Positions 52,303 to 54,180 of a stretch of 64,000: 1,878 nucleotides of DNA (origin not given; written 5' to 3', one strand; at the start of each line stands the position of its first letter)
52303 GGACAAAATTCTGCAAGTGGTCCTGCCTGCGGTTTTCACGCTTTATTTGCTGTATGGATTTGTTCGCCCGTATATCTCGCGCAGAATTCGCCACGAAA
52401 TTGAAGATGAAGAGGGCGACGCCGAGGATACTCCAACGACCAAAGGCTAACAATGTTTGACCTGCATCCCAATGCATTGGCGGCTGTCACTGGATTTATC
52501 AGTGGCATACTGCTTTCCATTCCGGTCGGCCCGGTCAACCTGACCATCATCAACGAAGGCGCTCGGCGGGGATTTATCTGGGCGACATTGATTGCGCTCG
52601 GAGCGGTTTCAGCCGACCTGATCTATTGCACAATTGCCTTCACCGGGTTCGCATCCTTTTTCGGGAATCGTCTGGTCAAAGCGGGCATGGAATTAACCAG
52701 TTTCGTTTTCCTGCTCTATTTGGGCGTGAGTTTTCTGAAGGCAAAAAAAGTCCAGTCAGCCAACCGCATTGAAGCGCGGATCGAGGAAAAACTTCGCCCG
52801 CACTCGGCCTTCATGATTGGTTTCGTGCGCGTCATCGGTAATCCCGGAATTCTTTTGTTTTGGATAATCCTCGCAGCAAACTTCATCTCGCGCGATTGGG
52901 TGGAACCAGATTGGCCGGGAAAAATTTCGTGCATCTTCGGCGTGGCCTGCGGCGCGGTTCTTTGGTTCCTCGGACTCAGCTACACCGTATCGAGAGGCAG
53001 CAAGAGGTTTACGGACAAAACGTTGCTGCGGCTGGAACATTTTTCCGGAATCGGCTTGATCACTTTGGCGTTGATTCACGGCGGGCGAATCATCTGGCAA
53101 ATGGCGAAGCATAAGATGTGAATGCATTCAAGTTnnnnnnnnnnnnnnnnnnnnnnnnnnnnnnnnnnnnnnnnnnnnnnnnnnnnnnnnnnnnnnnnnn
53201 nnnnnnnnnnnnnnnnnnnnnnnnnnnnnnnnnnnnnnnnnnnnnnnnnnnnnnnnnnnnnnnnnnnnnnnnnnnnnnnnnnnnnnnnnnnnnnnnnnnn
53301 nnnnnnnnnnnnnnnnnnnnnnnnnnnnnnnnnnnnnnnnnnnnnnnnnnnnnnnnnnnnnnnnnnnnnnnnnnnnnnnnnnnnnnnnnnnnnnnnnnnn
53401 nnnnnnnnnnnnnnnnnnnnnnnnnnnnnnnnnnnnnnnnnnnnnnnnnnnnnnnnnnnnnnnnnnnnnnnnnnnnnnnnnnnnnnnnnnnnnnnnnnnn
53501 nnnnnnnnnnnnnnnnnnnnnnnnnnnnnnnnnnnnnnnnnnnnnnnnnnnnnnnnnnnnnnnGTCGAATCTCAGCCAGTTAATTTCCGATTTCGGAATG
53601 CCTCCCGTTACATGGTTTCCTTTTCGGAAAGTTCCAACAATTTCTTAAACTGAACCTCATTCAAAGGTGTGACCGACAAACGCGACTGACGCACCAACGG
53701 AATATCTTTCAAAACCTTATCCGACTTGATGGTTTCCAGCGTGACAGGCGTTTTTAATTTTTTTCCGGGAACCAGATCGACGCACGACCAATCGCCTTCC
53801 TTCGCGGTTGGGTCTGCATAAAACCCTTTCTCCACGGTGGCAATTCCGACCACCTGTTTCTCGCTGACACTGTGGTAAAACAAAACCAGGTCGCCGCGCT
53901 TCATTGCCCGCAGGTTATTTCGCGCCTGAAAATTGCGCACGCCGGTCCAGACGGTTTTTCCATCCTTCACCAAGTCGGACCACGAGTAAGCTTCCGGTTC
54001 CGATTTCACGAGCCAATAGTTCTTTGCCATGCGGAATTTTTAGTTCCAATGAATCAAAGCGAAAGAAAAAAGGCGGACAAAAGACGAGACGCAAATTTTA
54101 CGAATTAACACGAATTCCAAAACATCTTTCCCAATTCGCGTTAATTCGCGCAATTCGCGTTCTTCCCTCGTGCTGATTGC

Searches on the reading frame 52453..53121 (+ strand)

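Call 8: search_protein_families(library=pfam, proteins=[window:52453-53121:+])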
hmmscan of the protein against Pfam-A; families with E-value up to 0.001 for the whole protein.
window:52453-53121:+ (222 aa): 1 family
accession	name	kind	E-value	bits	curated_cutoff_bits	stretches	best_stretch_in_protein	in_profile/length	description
PF01810.24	LysE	-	1.4e-23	83.8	25.6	1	20-207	2-187/193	LysE type translocator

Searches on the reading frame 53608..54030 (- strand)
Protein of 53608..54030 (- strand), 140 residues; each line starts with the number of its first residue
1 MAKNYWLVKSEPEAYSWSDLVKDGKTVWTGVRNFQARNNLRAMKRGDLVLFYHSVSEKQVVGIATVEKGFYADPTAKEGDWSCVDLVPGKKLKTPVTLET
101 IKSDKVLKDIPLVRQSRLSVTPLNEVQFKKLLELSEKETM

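Call 8: search_protein_families(library=pfam, proteins=[window:53608-54030:-])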
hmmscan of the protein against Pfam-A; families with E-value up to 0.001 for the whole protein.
window:53608-54030:- (140 aa): 1 family
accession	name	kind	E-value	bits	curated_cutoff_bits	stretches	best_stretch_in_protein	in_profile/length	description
PF01878.24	EVE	-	3.6e-44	150.7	23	1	4-133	1-144/145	EVE domain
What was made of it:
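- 53608..54030 (-): EVE-domain gene. It is the ancestral left neighbour of purN. Pfam EVE, E=3.6e-44 (call 8).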
